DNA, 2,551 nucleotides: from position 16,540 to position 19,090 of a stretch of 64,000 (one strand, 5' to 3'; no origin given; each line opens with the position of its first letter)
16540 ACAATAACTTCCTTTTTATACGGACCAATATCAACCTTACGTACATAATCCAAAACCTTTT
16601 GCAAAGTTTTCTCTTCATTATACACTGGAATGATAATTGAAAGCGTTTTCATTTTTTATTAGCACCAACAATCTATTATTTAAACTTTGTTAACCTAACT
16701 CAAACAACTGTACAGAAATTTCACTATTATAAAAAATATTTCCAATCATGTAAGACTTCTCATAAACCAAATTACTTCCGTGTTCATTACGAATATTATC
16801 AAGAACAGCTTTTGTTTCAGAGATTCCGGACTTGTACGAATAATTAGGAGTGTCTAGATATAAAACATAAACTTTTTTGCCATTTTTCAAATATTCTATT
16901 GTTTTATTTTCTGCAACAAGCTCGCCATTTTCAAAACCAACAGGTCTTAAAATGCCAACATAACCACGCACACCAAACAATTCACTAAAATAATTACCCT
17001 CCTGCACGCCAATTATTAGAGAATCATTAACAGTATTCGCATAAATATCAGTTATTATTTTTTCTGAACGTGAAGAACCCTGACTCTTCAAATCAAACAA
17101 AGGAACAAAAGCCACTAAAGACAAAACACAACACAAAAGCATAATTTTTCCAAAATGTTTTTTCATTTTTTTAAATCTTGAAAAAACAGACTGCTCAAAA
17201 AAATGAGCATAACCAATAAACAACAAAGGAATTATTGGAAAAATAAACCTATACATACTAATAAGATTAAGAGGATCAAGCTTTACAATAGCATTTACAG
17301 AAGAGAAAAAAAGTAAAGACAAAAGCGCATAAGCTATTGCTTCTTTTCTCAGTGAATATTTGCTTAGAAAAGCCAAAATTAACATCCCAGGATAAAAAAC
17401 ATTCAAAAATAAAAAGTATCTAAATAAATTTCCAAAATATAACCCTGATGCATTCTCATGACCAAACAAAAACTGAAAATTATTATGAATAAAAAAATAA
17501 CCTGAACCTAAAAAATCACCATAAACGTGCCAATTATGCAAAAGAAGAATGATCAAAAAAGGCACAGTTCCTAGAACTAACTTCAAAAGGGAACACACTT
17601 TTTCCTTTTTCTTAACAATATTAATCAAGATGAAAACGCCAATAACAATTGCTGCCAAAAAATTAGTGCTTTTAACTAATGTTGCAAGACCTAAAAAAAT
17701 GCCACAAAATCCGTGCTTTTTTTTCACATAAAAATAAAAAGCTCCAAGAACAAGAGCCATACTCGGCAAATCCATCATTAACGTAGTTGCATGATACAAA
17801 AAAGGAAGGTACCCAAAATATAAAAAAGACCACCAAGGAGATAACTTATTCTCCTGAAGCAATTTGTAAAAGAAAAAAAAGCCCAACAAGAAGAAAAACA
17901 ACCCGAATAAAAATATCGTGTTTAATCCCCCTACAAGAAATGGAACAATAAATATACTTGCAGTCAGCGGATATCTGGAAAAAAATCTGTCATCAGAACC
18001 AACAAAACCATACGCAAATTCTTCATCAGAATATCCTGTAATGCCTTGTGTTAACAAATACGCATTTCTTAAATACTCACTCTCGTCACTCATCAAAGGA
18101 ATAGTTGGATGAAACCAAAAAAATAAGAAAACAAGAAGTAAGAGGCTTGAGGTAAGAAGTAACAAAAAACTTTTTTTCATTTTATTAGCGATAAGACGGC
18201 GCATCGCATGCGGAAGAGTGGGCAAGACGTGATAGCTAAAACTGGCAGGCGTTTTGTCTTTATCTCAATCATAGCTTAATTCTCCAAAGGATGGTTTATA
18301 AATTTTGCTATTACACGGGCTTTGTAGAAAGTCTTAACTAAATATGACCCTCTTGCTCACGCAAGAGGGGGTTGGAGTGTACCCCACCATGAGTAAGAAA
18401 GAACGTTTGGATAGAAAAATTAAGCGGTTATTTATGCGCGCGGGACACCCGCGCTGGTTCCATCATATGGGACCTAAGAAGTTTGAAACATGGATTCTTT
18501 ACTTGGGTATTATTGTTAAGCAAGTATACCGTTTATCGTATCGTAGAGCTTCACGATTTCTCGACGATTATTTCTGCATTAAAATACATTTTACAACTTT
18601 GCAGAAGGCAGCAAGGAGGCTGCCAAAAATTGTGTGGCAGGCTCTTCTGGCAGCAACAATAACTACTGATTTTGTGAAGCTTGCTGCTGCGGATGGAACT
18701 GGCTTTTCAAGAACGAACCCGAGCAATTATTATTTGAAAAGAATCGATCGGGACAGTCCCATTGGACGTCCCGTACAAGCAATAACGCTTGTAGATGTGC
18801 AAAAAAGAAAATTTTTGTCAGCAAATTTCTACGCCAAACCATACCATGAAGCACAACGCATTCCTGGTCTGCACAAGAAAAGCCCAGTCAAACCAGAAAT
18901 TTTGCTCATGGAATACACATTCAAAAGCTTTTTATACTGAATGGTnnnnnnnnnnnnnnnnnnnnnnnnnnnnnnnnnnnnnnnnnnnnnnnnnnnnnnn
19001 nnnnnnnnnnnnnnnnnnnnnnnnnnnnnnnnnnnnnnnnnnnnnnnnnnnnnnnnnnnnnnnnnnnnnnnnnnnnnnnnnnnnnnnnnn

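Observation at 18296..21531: GC-rich horizontally acquired island. A truncated IS transposase heads a B12-binding radical SAM enzyme and a HAD hydrolase, and a GHMP-kinase remnant lies at the far edge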

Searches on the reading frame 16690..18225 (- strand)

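Call 4: search_protein_families(library=pfam, proteins=[window:16690-18225:-], max_evalue=0.01)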
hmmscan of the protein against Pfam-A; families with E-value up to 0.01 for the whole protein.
window:16690-18225:- (511 aa): 0 families

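Call 8: search_protein_families(library=ncbifam, proteins=[window:16690-18225:-], max_evalue=0.01)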
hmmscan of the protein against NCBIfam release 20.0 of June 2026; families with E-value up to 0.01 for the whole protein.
window:16690-18225:- (511 aa): 2 families
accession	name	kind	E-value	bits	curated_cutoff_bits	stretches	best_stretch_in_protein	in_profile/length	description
NF047440.1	LA3751_2_3_fam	subfamily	3.4e-15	55.8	200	1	70-407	69-415/460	LA_3751/LA_3752 family putative glycosyltransferase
NF046093.1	AZOBR_p60025_fam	subfamily_domain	3.9e-12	45.9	150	1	85-209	97-221/232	AZOBR_p60025 family cell surface glycopolymer formation protein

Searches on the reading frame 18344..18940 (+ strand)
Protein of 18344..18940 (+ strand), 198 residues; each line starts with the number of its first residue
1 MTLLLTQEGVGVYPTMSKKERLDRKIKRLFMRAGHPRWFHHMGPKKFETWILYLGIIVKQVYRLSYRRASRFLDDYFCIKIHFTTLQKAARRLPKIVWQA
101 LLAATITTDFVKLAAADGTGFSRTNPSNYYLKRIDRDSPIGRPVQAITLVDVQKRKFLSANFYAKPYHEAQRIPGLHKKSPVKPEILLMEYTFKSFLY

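Call 4: search_protein_families(library=pfam, proteins=[window:18344-18940:+], max_evalue=0.01)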
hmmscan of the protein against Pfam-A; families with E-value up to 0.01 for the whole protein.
window:18344-18940:+ (198 aa): 0 families

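Call 8: search_protein_families(library=ncbifam, proteins=[window:18344-18940:+], max_evalue=0.01)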
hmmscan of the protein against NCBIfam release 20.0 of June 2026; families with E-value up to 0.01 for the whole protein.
window:18344-18940:+ (198 aa): 2 families
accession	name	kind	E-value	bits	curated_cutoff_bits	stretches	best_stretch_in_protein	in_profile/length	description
NF033579.1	transpos_IS5_2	equivalog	1.4e-12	47.7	140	1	40-181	35-177/289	IS5 family transposase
NF041731.2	transpos_ISH6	equivalog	0.0023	16.8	240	1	57-124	121-186/414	ISH6 family transposase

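Call 14: search_protein_families(library=pfam, proteins=[window:18344-18940:+], max_evalue=10)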
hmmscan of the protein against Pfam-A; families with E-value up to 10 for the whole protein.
window:18344-18940:+ (198 aa): 0 families

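Call 29: find_homologous_proteins(query=window:18344-18940:+, max_evalue=0.001)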
Query window:18344-18940:+ (198 aa): 205 proteins with E <= 0.001 among 287 candidates; the best 120 are listed.
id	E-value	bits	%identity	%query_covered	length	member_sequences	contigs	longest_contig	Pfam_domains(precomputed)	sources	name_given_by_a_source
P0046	4.9e-122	423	100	94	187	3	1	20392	-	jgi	-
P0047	2.7e-97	342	82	91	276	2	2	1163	PF01609.28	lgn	-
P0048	8.2e-92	324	85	85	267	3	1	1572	PF01609.28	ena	-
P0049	1.4e-87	311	74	93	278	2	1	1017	PF01609.28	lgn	-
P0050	2.1e-86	307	71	91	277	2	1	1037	PF01609.28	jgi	jgi:hypothetical protein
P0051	3.4e-86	306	71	91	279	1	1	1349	PF01609.28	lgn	-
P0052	3.4e-86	306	73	91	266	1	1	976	PF01609.28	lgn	-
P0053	8.0e-86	305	70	91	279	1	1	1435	PF01609.28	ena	-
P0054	1.4e-85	304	75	91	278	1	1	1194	PF01609.28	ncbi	-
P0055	1.4e-84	301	73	91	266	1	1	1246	PF01609.28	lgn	-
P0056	1.7e-84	301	73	91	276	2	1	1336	PF01609.28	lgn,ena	-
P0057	3.4e-84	300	73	91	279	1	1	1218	PF01609.28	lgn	-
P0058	1.5e-83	297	71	95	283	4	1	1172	PF01609.28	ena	-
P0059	2.2e-83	297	70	93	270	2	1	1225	PF01609.28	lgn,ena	-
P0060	2.3e-83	297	72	91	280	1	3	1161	PF01609.28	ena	-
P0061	4.6e-83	296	72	91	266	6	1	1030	PF01609.28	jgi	jgi:transposase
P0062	6.4e-83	295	73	91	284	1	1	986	PF01609.28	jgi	jgi:transposase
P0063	1.2e-82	294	73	90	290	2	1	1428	PF01609.28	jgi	jgi:hypothetical protein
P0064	3.5e-82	293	71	91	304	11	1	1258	PF01609.28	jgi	-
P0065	5.3e-82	292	68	92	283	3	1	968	PF01609.28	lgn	-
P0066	1.3e-81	291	74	91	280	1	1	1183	PF01609.28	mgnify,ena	mgnify:FL=1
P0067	1.4e-81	291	69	91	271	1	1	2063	PF01609.28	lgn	-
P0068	1.5e-81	291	71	91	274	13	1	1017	PF01609.28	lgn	-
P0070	3.1e-81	290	70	91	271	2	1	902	PF01609.28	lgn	-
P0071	6.5e-81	289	71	93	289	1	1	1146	PF01609.28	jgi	jgi:hypothetical protein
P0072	1.0e-80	288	71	91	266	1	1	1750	PF01609.28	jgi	jgi:transposase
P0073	1.4e-80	288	73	91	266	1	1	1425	PF01609.28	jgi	jgi:transposase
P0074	1.5e-80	288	68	91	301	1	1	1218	PF01609.28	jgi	jgi:transposase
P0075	2.2e-80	287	69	91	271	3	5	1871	PF01609.28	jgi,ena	-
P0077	3.6e-80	286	69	91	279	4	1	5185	PF01609.28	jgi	jgi:transposase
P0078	4.0e-80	286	70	91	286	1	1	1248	PF01609.28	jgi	-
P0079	6.9e-80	285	67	91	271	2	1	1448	PF01609.28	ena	-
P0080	7.3e-80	285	68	91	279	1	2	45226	PF01609.28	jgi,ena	-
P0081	8.0e-80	285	68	91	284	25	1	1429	PF01609.28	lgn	-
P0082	8.7e-80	285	72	91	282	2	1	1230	PF01609.28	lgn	-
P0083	1.3e-79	285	68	91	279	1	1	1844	PF01609.28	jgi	jgi:transposase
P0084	1.5e-79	284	71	91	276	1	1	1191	PF01609.28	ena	-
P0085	3.1e-79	283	71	91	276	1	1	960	PF01609.28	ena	-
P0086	5.9e-79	282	65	91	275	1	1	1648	PF01609.28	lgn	-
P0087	1.2e-78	281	67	91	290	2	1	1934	PF01609.28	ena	-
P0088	1.3e-78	281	67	91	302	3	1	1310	PF01609.28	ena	-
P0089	2.2e-78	281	69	91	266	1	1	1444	PF01609.28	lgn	-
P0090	2.3e-78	280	69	91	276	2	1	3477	PF01609.28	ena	-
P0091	3.5e-78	280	66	94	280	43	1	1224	PF01609.28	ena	-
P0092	3.8e-78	280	63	95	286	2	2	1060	PF01609.28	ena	-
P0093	5.6e-78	279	68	91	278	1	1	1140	PF01609.28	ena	-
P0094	8.3e-78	279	66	91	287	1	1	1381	PF01609.28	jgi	jgi:transposase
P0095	9.0e-78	279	68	91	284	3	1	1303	PF01609.28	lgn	-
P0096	1.1e-77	278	65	91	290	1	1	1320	PF01609.28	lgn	-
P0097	1.1e-77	278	67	91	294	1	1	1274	PF01609.28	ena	-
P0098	1.3e-77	278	65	91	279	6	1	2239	PF01609.28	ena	-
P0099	1.3e-77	278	66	91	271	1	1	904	PF01609.28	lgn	-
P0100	1.5e-77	278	67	91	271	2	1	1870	PF01609.28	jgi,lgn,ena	-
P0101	1.6e-77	278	69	90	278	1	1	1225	PF01609.28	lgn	-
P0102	2.8e-77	277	67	91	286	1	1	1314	PF01609.28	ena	-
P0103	4.2e-77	276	68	91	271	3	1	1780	PF01609.28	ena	-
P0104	4.6e-77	276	66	94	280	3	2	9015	PF01609.28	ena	-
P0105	5.1e-77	276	66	91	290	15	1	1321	PF01609.28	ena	-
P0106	1.2e-76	275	66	91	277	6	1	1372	PF01609.28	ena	-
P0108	3.4e-76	273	65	91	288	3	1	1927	PF01609.28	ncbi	-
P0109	3.7e-76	273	67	91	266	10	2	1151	PF01609.28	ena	-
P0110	8.4e-76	272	67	91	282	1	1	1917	PF01609.28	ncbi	-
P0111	1.2e-75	272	67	91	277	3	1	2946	PF01609.28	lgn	-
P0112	1.2e-75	272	66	91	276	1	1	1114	PF01609.28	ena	-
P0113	1.3e-75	271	67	91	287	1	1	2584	PF01609.28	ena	-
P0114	1.8e-75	271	66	91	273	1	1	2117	PF01609.28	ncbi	-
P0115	2.0e-75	271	64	91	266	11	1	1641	PF01609.28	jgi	-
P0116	2.5e-75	271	63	95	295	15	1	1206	PF01609.28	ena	-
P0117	2.5e-75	271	65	91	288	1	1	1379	PF01609.28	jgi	jgi:hypothetical protein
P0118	7.6e-75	269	64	91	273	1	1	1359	PF01609.28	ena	-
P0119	7.7e-75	269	64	91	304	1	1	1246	PF01609.28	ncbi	-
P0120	8.7e-75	269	66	91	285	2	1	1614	PF01609.28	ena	-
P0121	8.9e-75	269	66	91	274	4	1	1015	PF01609.28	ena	-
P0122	9.2e-75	269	65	91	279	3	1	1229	PF01609.28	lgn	-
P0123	1.0e-74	269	65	90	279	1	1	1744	PF01609.28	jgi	jgi:transposase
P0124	1.2e-74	268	64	91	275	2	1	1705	PF01609.28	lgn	-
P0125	1.4e-74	268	63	90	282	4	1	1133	PF01609.28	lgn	-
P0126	1.9e-74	268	67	90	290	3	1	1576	PF01609.28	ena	-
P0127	2.4e-74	267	79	78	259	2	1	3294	PF01609.28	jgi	jgi:transposase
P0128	3.3e-74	267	62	91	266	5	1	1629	PF01609.28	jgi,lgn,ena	-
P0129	3.8e-74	267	63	91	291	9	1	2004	PF01609.28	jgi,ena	-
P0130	3.8e-74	267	64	91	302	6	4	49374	PF01609.28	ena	-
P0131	4.6e-74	266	63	91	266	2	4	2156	PF01609.28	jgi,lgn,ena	-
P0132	5.9e-74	266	66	91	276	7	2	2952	PF01609.28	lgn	-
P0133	7.9e-74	266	64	91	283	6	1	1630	PF01609.28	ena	-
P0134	1.2e-73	265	63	91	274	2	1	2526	PF01609.28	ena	-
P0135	1.7e-73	265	64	91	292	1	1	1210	PF01609.28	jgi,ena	-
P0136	1.8e-73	265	67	91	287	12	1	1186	PF01609.28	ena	-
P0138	2.0e-73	264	63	91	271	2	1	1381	PF01609.28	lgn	-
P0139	2.2e-73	264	65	90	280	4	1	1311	PF01609.28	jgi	-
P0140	2.2e-73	264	66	91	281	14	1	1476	PF01609.28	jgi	-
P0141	3.3e-73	264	65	91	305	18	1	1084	PF01609.28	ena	-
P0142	3.5e-73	264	64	91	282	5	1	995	PF01609.28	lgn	-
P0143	3.6e-73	264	65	91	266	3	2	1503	PF01609.28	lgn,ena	-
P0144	4.7e-73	263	64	91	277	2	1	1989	PF01609.28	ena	-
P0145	5.0e-73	263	63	90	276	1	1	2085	PF01609.28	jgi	jgi:transposase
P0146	9.1e-73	262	66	91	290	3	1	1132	PF01609.28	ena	-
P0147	1.1e-72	262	63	91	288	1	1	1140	PF01609.28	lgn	-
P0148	1.2e-72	262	63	93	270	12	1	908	PF01609.28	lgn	-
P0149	1.3e-72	262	68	91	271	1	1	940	PF01609.28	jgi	jgi:transposase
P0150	1.7e-72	261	63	91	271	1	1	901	PF01609.28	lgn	-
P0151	1.9e-72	261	65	90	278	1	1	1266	PF01609.28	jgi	jgi:hypothetical protein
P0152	2.4e-72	261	65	91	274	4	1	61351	PF01609.28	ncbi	ncbi:MAG: transposase [archaeon]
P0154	3.1e-72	261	64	91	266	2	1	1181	PF01609.28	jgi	-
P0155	3.6e-72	260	66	91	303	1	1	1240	PF01609.28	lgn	-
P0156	3.6e-72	260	62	91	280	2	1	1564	PF01609.28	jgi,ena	-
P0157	3.8e-72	260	66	91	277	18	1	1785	PF01609.28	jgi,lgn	-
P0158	4.5e-72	260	64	91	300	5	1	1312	PF01609.28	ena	-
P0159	5.2e-72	260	61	91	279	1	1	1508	PF01609.28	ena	-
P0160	1.1e-71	259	61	91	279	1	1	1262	PF01609.28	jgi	jgi:transposase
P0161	1.1e-71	259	63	91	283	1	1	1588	PF01609.28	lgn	-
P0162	1.1e-71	259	65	91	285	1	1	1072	PF01609.28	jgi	jgi:transposase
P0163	3.6e-71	257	67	83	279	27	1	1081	PF01609.28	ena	-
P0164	6.1e-71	256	61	91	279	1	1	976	PF01609.28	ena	-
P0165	7.0e-71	256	64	91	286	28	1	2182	PF01609.28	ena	-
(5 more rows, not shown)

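Call 31: find_encoding_contigs(protein=P0048, flank=3000, max_places=3)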
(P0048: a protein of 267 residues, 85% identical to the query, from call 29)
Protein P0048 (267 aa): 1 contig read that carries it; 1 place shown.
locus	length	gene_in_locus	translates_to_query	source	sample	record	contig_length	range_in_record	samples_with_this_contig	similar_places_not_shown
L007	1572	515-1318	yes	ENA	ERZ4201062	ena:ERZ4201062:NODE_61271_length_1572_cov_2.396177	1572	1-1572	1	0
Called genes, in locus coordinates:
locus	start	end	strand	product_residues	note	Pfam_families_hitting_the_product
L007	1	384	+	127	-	?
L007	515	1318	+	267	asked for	PF01609:DDE_Tnp_1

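Call 32: find_encoding_contigs(protein=P0047, flank=3000, max_places=3)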
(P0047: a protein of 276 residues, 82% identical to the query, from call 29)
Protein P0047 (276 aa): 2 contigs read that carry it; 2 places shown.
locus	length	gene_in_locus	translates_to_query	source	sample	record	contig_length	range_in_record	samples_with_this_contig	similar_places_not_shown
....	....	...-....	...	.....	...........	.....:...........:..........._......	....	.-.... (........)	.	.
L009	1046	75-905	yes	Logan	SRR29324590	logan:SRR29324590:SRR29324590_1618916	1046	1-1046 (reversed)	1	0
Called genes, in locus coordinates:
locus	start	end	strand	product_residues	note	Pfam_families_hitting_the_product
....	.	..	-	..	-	?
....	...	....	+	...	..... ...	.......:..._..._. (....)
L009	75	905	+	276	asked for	PF01609:DDE_Tnp_1 (weak)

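Call 68: find_encoding_contigs(protein=P0152, flank=4000, max_places=2)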
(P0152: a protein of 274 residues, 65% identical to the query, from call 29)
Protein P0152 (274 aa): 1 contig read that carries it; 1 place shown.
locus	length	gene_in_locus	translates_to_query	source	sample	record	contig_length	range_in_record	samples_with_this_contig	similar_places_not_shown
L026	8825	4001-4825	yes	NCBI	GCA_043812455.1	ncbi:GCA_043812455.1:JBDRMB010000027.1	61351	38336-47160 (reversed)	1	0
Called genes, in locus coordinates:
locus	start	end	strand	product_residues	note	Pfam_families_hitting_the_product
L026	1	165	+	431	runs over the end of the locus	-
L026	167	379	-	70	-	PF02609:Exonuc_VII_S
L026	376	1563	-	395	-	PF13742:tRNA_anti_2, PF01336:tRNA_anti-codon, PF02601:Exonuc_VII_L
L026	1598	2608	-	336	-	PF07514:TraI_2 (faint), PF01966:HD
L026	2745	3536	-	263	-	PF01488:Shikimate_DH (weak), PF01210:NAD_Gly3P_dh_N (weak), PF02558:ApbA, PF03807:F420_oxidored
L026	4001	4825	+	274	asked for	PF01609:DDE_Tnp_1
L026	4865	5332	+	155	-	-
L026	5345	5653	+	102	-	PF03091:CutA1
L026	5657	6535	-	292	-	PF13793:Pribosyltran_N, PF00156:Pribosyltran, PF14572:Pribosyl_synth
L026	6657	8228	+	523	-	PF00133:tRNA-synt_1 (faint), PF01921:tRNA-synt_1f, PF01406:tRNA-synt_1e (faint), PF09334:tRNA-synt_1g (faint)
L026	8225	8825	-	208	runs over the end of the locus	PF14378:PAP2_3, PF01569:PAP2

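Call 90: find_related_loci(query=A2, collection=viral_contigs, flank=3000)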
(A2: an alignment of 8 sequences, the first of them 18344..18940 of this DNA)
Query A2 (198 aa) in viral_contigs; peptide patterns used: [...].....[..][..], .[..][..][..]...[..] (x = any residue, [..] = any of these).
140 stretches matched a pattern, but none encodes a relative of the query by tblastn (E <= 1e-3).
